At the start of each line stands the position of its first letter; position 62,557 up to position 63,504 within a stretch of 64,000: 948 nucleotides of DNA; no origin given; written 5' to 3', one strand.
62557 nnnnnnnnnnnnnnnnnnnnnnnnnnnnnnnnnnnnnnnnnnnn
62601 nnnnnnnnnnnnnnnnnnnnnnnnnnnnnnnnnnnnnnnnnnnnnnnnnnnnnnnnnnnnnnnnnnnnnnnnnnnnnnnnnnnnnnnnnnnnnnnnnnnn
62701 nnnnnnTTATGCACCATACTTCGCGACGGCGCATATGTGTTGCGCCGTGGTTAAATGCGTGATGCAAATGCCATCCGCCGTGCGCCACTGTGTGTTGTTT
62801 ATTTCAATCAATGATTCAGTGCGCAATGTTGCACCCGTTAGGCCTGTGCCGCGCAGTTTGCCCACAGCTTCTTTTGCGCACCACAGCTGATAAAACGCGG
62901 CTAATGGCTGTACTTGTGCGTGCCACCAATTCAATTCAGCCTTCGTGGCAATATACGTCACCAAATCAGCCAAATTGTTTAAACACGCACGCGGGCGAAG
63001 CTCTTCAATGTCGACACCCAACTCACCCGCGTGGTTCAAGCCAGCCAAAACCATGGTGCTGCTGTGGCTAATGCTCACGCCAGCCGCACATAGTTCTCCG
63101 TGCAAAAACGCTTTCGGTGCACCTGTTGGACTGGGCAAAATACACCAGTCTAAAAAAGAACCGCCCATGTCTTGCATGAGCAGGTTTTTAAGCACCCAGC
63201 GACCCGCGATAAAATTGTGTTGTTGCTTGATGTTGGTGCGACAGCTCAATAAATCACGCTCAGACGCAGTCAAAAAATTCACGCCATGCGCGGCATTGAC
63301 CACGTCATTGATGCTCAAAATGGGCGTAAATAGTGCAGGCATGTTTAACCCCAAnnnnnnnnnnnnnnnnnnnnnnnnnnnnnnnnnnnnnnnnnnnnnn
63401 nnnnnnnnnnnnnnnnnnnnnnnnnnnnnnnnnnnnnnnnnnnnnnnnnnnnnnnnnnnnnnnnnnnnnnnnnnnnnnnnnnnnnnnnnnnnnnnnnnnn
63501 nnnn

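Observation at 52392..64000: Aryl-polyene (APE)-type lipid-pigment biosynthesis and export cluster, truncated by the window edge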

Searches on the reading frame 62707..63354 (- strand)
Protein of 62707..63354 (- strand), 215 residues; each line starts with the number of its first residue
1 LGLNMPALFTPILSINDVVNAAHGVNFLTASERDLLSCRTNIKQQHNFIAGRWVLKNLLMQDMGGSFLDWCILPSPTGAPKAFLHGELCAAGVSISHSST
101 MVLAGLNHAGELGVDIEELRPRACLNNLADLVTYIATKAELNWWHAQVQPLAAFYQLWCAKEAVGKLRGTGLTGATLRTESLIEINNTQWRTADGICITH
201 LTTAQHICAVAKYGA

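Call 6: search_protein_families(library=pfam, proteins=[window:62707-63354:-], max_evalue=0.01)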
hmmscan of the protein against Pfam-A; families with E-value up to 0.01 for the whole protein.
window:62707-63354:- (215 aa): 1 family
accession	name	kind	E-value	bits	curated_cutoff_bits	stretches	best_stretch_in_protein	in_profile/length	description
PF01648.25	ACPS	-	5.2e-16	59.1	25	1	112-192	2-83/111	4'-phosphopantetheinyl transferase superfamily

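Call 8: search_protein_families(library=ncbifam, proteins=[window:62707-63354:-], max_evalue=0.001)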
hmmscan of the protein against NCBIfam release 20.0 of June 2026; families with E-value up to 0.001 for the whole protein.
window:62707-63354:- (215 aa): 5 families
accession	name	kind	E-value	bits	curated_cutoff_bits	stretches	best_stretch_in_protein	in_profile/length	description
NF007676.0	PRK10351.1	equivalog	7.4e-13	48.5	174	1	90-170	66-145/195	4'-phosphopantetheinyl transferase AcpT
TIGR00556.1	pantethn_trn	domain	2e-11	44.1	45.35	1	111-192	4-87/128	phosphopantetheine--protein transferase domain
NF042922.1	4PPT_HetI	equivalog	2.2e-10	40.2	370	1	43-208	55-219/235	4'-phosphopantetheinyl transferase HetI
NF047349.1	4PPT_AusB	equivalog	8.3e-07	28.7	225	1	91-173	81-153/205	aureusimine biosynthesis 4'-phosphopantetheinyl transferase AusB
TIGR00516.1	acpS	equivalog_domain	0.0003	21.1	59.8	0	112-173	5-68/125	holo-ACP synthase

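Call 10: find_encoding_contigs(protein=window:62707-63342:-, flank=10000, max_places=6)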
Protein window:62707-63342:- (211 aa): 21 contigs read that carry it; 6 places shown.
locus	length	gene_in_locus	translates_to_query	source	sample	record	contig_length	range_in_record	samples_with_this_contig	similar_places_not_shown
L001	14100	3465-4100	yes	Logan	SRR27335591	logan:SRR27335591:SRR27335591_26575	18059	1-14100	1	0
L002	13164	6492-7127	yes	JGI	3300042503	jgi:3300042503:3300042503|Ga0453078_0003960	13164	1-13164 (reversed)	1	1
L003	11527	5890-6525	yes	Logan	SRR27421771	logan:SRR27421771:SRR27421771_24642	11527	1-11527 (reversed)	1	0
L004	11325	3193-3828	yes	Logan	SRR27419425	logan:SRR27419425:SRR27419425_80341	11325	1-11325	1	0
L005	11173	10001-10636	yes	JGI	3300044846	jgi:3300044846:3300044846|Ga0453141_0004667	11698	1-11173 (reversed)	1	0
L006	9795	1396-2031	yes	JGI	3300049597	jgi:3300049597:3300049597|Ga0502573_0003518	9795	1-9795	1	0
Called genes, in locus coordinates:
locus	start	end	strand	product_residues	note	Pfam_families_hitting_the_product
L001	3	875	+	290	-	?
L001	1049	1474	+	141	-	PF22817:ApeP-like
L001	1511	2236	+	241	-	PF00106:adh_short, PF08659:KR, PF13561:adh_short_C2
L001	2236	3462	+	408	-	PF00109:ketoacyl-synt, PF02801:Ketoacyl-synt_C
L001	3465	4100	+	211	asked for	PF01648:ACPS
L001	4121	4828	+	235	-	PF13723:Ketoacyl-synt_2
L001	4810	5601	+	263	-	PF01553:Acyltransferase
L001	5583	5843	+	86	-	PF00550:PP-binding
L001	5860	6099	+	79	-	PF00550:PP-binding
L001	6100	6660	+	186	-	-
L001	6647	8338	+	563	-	PF00501:AMP-binding, PF22818:ApeI-like, PF07977:FabA (weak)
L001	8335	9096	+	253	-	PF00535:Glycos_transf_2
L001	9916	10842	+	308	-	PF03279:Lip_A_acyltrans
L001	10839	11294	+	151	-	PF13279:4HBT_2, PF03061:4HBT (weak)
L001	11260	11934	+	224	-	PF03548:LolA (weak)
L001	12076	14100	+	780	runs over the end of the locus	PF03176:MMPL (faint)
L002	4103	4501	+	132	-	PF22817:ApeP-like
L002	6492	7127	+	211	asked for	PF01648:ACPS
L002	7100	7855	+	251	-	PF13723:Ketoacyl-synt_2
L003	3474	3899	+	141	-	PF22817:ApeP-like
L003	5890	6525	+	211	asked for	PF01648:ACPS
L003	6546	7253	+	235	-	PF13723:Ketoacyl-synt_2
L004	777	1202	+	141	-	PF22817:ApeP-like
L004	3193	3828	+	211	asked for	PF01648:ACPS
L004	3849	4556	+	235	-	PF13723:Ketoacyl-synt_2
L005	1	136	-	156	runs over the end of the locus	PF02590:SPOUT_MTase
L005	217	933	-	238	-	PF03544:TonB_C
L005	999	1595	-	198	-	PF01464:SLT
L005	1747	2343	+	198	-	PF13580:SIS_2, PF01380:SIS (weak)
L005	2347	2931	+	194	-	PF04972:BON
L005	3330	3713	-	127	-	PF07007:LprI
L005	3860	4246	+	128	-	PF02261:Asp_decarbox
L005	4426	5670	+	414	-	PF01266:DAO (faint), PF01494:FAD_binding_3, PF04820:Trp_halogenase, PF07992:Pyr_redox_2 (weak), PF12831:FAD_oxidored (weak), PF04820:Trp_halogenase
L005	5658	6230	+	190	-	PF11659:DUF3261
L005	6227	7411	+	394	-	PF00109:ketoacyl-synt, PF00108:Thiolase_N (weak), PF02801:Ketoacyl-synt_C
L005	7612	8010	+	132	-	PF22817:ApeP-like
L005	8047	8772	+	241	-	PF00106:adh_short, PF08659:KR, PF13561:adh_short_C2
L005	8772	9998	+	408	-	PF00109:ketoacyl-synt, PF02801:Ketoacyl-synt_C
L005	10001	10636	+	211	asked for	PF01648:ACPS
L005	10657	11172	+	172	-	?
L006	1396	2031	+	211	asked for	PF01648:ACPS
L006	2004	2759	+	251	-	PF13723:Ketoacyl-synt_2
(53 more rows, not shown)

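Call 18: search_solved_structures(query=L005:8772-9998:+, max_evalue=1e-40)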
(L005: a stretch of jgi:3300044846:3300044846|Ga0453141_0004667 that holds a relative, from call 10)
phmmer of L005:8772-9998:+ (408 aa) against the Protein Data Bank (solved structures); distinct sequences matched with E-value up to 1e-40: 69 (the best 60 are shown).
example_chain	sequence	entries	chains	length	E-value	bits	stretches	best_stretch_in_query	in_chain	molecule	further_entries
7f27_A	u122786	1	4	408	7.7e-153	512.4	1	1-406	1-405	3-oxoacyl-(Acyl-carrier-protein) synthase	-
4ewg_A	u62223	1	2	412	4.8e-152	509.8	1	1-406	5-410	Beta-ketoacyl synthase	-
3o04_A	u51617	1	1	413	3.4e-73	250.3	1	2-406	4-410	beta-keto-acyl carrier protein synthase II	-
5sxo_A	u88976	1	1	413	4.5e-73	249.9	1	2-406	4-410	3-oxoacyl-[acyl-carrier-protein] synthase 2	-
1j3n_A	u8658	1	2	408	5.1e-72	246.4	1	1-406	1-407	3-oxoacyl-(acyl-carrier protein) synthase II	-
4jrh_A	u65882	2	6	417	2.7e-71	244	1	2-406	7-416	3-oxoacyl-[acyl-carrier-protein] synthase 2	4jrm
6okg_A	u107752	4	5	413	7.9e-70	239.2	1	2-406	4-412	3-oxoacyl-[acyl-carrier-protein] synthase 2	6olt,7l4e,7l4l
1b3n_A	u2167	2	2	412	8e-70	239.2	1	2-406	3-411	PROTEIN (KETOACYL ACYL CARRIER PROTEIN SYNTHASE 2) | BETA-KETOACYL ACP SYNTHASE II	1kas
2gfw_A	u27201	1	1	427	9.1e-70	239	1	2-406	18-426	3-oxoacyl-[acyl-carrier-protein] synthase 2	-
2gfy_A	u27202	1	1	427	7.8e-69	235.9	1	2-406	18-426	3-oxoacyl-[acyl-carrier-protein] synthase 2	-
7pps_A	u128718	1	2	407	7.8e-69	235.9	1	1-407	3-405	3-oxoacyl-[acyl-carrier-protein] synthase 1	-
4r8e_A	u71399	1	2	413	9.2e-69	235.7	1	2-406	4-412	3-oxoacyl-[acyl-carrier-protein] synthase 2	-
4qav_A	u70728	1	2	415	1.1e-68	235.5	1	2-407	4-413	3-oxoacyl-[acyl-carrier-protein] synthase 2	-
3hnz_A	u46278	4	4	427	2.4e-68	234.3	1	2-406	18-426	3-oxoacyl-[acyl-carrier-protein] synthase 2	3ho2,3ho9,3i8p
9lpl_A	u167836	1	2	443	4.9e-68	233.3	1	2-406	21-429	3-oxoacyl-[acyl-carrier-protein] synthase 2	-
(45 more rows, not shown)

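Call 19: search_solved_structures(query=L005:6227-7411:+, max_evalue=1e-20)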
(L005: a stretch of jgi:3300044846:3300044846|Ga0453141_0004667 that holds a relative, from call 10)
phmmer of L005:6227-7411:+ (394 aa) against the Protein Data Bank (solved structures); distinct sequences matched with E-value up to 1e-20: 71 (the best 60 are shown).
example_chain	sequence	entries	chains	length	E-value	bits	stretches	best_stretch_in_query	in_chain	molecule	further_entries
6qsp_A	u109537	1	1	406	3.6e-86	292.9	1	7-391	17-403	Beta-ketoacyl synthase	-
7f28_B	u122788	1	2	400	7.5e-77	262.2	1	59-392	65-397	Putative 3-oxoacyl-[ACP] synthase FabV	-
1j3n_A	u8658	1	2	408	1.4e-43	152.8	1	149-394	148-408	3-oxoacyl-(acyl-carrier protein) synthase II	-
1w0i_A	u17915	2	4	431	8.1e-43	150.2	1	145-393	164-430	3-OXOACYL CARRIER PROTEIN SYNTHASE | 3-OXOACYL-[ACYL-CARRIER-PROTEIN] SYNTHASE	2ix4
1b3n_A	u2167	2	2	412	1.1e-41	146.5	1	82-393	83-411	PROTEIN (KETOACYL ACYL CARRIER PROTEIN SYNTHASE 2) | BETA-KETOACYL ACP SYNTHASE II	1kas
6okg_A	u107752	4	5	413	1.1e-41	146.5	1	82-393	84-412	3-oxoacyl-[acyl-carrier-protein] synthase 2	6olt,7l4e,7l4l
2gfw_A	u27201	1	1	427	1.2e-41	146.4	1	82-393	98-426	3-oxoacyl-[acyl-carrier-protein] synthase 2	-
8qm1_A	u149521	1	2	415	1.5e-41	146.1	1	79-393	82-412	3-oxoacyl-[acyl-carrier-protein] synthase 2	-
4b7v_A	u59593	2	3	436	1.7e-41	145.9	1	79-393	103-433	3-OXOACYL-[ACYL-CARRIER-PROTEIN] SYNTHASE 2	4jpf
3o04_A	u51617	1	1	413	4.8e-41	144.4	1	97-394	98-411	beta-keto-acyl carrier protein synthase II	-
5sxo_A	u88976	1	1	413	4.8e-41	144.4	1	97-394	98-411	3-oxoacyl-[acyl-carrier-protein] synthase 2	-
4r8e_A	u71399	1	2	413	5.4e-41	144.2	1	97-394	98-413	3-oxoacyl-[acyl-carrier-protein] synthase 2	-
2gfy_A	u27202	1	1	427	1.2e-40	143.1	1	82-393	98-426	3-oxoacyl-[acyl-carrier-protein] synthase 2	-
4ls5_A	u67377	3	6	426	2.5e-40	142.1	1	150-393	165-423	3-oxoacyl-[acyl-carrier-protein] synthase 2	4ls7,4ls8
4ls6_A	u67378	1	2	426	2.5e-40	142.1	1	150-393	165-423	3-oxoacyl-[acyl-carrier-protein] synthase 2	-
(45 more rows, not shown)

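Call 21: search_protein_families(library=pfam, proteins=[L005:4426-5670:+, L005:5658-6230:+, L005:6227-7411:+, L005:7612-8010:+, L005:8047-8772:+, L005:8772-9998:+, L005:3860-4246:+], max_evalue=0.001)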
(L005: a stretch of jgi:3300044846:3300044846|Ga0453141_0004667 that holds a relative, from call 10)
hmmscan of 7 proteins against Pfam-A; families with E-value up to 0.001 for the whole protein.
L005:4426-5670:+ (414 aa): 9 families
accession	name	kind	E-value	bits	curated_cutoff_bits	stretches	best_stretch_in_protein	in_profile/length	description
PF04820.20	Trp_halogenase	-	3.8e-24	85.8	21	2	97-361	148-387/458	Tryptophan halogenase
PF01494.25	FAD_binding_3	-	1.4e-22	80.9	22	1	5-340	1-332/349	FAD binding domain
PF01266.30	DAO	-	1.3e-07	32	27.9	1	100-264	142-297/353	FAD dependent oxidoreductase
PF12831.13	FAD_oxidored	-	2e-06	27.8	27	1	7-172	1-150/416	FAD dependent oxidoreductase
PF07992.20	Pyr_redox_2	-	4.9e-06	26.6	26.1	1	7-173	2-114/291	Pyridine nucleotide-disulphide oxidoreductase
PF00890.30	FAD_binding_2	-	0.00016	21.5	20.4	0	112-170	147-206/414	FAD binding domain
PF13450.12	NAD_binding_8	-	0.0004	21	21.9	0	10-39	1-29/68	NAD(P)-binding Rossmann-like domain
PF01946.23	Thi4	-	0.00071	19.3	26.2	0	2-38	14-50/235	Thi4 family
PF03486.20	HI0933_like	-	0.00079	19.4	50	0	7-38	2-32/244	HI0933-like protein Rossmann domain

L005:5658-6230:+ (190 aa): 1 family
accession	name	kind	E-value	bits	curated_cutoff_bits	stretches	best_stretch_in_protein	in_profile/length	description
PF11659.14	DUF3261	-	3.2e-31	108.5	22.3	1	52-186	2-135/137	Protein of unknown function (DUF3261)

L005:6227-7411:+ (394 aa): 3 families
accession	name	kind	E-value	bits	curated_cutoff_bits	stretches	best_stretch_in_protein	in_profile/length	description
PF02801.28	Ketoacyl-synt_C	-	2.8e-28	98.7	20.8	1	240-341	3-110/119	Beta-ketoacyl synthase, C-terminal domain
PF00109.32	ketoacyl-synt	-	2.4e-19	70.4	20.8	1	85-235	98-249/252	Beta-ketoacyl synthase, N-terminal domain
PF00108.29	Thiolase_N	-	9.4e-08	32.2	26.4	1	145-196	68-119/260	Thiolase, N-terminal domain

L005:7612-8010:+ (132 aa): 1 family
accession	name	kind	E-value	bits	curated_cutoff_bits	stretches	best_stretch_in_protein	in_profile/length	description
PF22817.2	ApeP-like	-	1.5e-20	73.8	27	1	1-131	11-143/158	ApeP dehydratase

L005:8047-8772:+ (241 aa): 4 families
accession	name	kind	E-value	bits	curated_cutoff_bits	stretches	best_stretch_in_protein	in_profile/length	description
PF13561.12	adh_short_C2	-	1.5e-53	182.2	27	1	12-240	5-235/236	Enoyl-(Acyl carrier protein) reductase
PF00106.31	adh_short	-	3.4e-52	177.2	26.6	1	4-194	1-190/195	short chain dehydrogenase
PF08659.16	KR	-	2.1e-22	80.4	22.6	1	5-158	2-154/180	KR domain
PF23441.1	SDR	-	0.0001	22.2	27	1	4-197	8-205/258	SDR-like rossmann domain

L005:8772-9998:+ (408 aa): 2 families
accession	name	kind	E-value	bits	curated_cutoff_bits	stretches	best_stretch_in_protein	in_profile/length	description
PF00109.32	ketoacyl-synt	-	2.8e-33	116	20.8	1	1-246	1-252/252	Beta-ketoacyl synthase, N-terminal domain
PF02801.28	Ketoacyl-synt_C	-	2.4e-29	102.2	20.8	1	254-363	1-118/119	Beta-ketoacyl synthase, C-terminal domain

L005:3860-4246:+ (128 aa): 1 family
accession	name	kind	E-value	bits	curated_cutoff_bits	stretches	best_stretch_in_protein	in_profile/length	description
PF02261.22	Asp_decarbox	-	3.2e-45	153.1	25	1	1-113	1-113/115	Aspartate decarboxylase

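Call 22: search_protein_families(library=ncbifam, proteins=[L005:4426-5670:+, L005:5658-6230:+, L005:6227-7411:+, L005:7612-8010:+, L005:8047-8772:+], max_evalue=0.00001)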
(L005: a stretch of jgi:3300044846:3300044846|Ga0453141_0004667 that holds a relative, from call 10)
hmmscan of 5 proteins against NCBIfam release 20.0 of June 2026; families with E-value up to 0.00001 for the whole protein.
L005:4426-5670:+ (414 aa): 26 families (the best 25 are shown)
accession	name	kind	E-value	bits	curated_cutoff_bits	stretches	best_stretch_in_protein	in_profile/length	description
NF033113.0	halo_ClmS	equivalog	4.2e-44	151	900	1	6-330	3-325/570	chloramphenicol-biosynthetic FADH2-dependent halogenase CmlS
TIGR02032.1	GG-red-SF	subfamily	1.3e-29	103.8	158.8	1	8-326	3-297/297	geranylgeranyl reductase family protein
NF038171.1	maturase_LodB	equivalog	2e-28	99.5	400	1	7-361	1-346/361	lysine-epsilon-oxidase maturase LodB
NF049967.1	QhpG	equivalog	4.9e-26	91.6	240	1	8-328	1-288/423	flavin-dependent monooxygenase QhpG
NF038174.1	maturase_GoxB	equivalog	8.2e-23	81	400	1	7-361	2-344/358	glycine oxidase maturase GoxB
NF041080.1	DGGGPL_reductase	equivalog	2e-15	56.6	580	1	7-333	3-318/447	digeranylgeranylglycerophospholipid reductase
TIGR02023.1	BchP-ChlP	subfamily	2.3e-11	43.3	343.3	1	7-338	2-311/388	geranylgeranyl diphosphate reductase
NF045655.1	MkRedMenJ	equivalog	5e-11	42.1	700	1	5-331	4-320/406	menaquinone reductase MenJ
NF006002.0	PRK08132.1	subfamily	7.7e-11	41.1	416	1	5-180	25-197/552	FAD-dependent oxidoreductase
NF033145.1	rif_monoox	equivalog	1.2e-10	40.9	800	1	7-195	2-179/472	rifampin monooxygenase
NF004832.0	PRK06184.1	subfamily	9.7e-10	37.8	476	1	4-180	5-181/506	hypothetical protein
NF006092.0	PRK08244.1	equivalog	1.4e-09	37.1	644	1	4-167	1-156/494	monooxygenase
NF004829.0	PRK06183.1-3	subfamily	2.3e-09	36.5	390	1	4-167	7-172/520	bifunctional 3-(3-hydroxy-phenyl)propionate/3-hydroxycinnamic acid hydroxylase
NF005313.0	PRK06847.1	subfamily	5.2e-09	35.5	372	1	6-148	5-146/375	hypothetical protein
NF041160.1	DGGPL_Thplmales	equivalog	1.8e-08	33.7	780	1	5-170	3-161/396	digeranylgeranylglycerophospholipid reductase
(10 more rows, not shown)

L005:5658-6230:+ (190 aa): 0 families

L005:6227-7411:+ (394 aa): 28 families (the best 25 are shown)
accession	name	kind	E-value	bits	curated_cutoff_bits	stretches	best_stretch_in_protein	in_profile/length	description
NF006618.0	PRK09185.1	subfamily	1.2e-136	455.9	407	1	5-393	3-392/394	beta-ketoacyl-ACP synthase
NF005589.0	PRK07314.1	subfamily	3.3e-63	213.9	387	1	78-394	80-412/413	beta-ketoacyl-ACP synthase II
TIGR03150.1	fabF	equivalog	1e-62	212.1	493.75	1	82-391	81-406/407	beta-ketoacyl-ACP synthase II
NF004618.0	PRK05952.1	equivalog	5.3e-58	196.8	455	1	75-392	56-381/384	beta-ketoacyl-ACP synthase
NF004970.0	PRK06333.1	subfamily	6.8e-54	183.3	525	1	149-393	160-421/424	beta-ketoacyl-ACP synthase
NF006587.0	PRK09116.1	equivalog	5.7e-46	157.1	470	1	83-394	84-407/408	beta-ketoacyl-ACP synthase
NF005076.0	PRK06501.1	equivalog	1.7e-45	155.7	629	1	124-393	137-422/425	beta-ketoacyl-ACP synthase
NF005490.0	PRK07103.1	equivalog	1.1e-44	153.2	445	1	80-393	86-412/414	polyketide beta-ketoacyl:acyl carrier protein synthase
NF058662.1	cispenta_AmcF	equivalog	1.1e-44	152.9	325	1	155-392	122-368/369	cispentacin biosynthesis acyltransferase subunit AmcF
NF006274.0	PRK08439.1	equivalog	3e-44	151.4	621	1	151-394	151-406/406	beta-ketoacyl-ACP synthase II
NF005935.0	PRK07967.1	equivalog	1e-38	133.3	630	1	82-393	81-403/406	beta-ketoacyl-ACP synthase I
NF006434.0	PRK08722.1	equivalog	1.3e-38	132.9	759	1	81-393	83-413/414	beta-ketoacyl-ACP synthase II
NF005916.1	PRK07910.1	equivalog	7e-35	120.7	560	1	155-393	164-417/418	KasA/KasB family beta-ketoacyl-ACP synthase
NF053555.1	prodigi_MBC_PigJ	equivalog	8.5e-21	73.9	900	1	149-391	500-756/759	prodigiosin MBC biosynthesis protein PigJ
NF040607.1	mycolic_Pks13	equivalog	1.6e-20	72.3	2100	1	93-391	208-523/1680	polyketide synthase Pks13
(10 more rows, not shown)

L005:7612-8010:+ (132 aa): 1 family
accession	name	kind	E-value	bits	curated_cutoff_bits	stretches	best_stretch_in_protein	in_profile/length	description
NF000582.1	PRK00006.1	equivalog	5.5e-06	26.4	113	1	1-127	9-135/137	3-hydroxyacyl-ACP dehydratase FabZ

L005:8047-8772:+ (241 aa): 229 families (the best 25 are shown)
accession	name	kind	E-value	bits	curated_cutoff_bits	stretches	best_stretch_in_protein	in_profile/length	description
TIGR01831.1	fabG_rel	equivalog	7.7e-112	372.5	338.85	1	6-240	1-238/239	3-ketoacyl-ACP reductase FabG2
NF004200.0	PRK05653.1-5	equivalog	1.6e-111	371.7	273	1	3-241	2-242/242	3-oxoacyl-ACP reductase FabG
NF009466.0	PRK12826.1-2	subfamily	6.4e-81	271.5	222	1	2-240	2-244/248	3-oxoacyl-ACP reductase FabG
TIGR01830.1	3oxo_ACP_reduc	equivalog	1.2e-76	257.6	297.75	1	7-240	2-238/239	3-oxoacyl-[acyl-carrier-protein] reductase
NF053542.1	FlxB_rubin_SDR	equivalog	1.6e-73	247.3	340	1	4-240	1-239/239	flexirubin biosynthesis SDR family reductase FlxB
NF004197.0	PRK05653.1-1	equivalog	4.4e-71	239.4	332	1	3-240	7-246/249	3-oxoacyl-ACP reductase FabG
NF004198.0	PRK05653.1-3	equivalog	7.1e-70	235.3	296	1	3-240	7-246/248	3-oxoacyl-ACP reductase FabG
NF009464.0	PRK12824.1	subfamily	5.5e-64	216.1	269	1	3-240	2-242/245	3-oxoacyl-ACP reductase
TIGR01829.1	AcAcCoA_reduct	subfamily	1.3e-63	214.9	302.1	1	6-240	3-240/242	acetoacetyl-CoA reductase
NF009547.0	PRK12936.1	subfamily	8e-62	209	436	1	2-240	5-242/245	3-ketoacyl-(acyl-carrier-protein) reductase NodG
NF004199.0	PRK05653.1-4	equivalog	1.8e-60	204.6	301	1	1-240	3-245/247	3-oxoacyl-ACP reductase FabG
NF040605.2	mycolic_FabG1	exception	6.3e-56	189.8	420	1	4-240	2-229/233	3-oxoacyl-ACP reductase FabG1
NF005559.1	PRK07231.1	subfamily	1.3e-55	188.6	215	1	2-241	3-248/249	glucose 1-dehydrogenase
NF047420.2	EF_P_mod_YmfI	equivalog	4.9e-55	186.8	238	1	6-240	2-235/236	elongation factor P 5-aminopentanone reductase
NF004202.0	PRK05653.2-2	equivalog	2.4e-53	181.3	333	1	2-239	6-246/259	3-oxoacyl-ACP reductase FabG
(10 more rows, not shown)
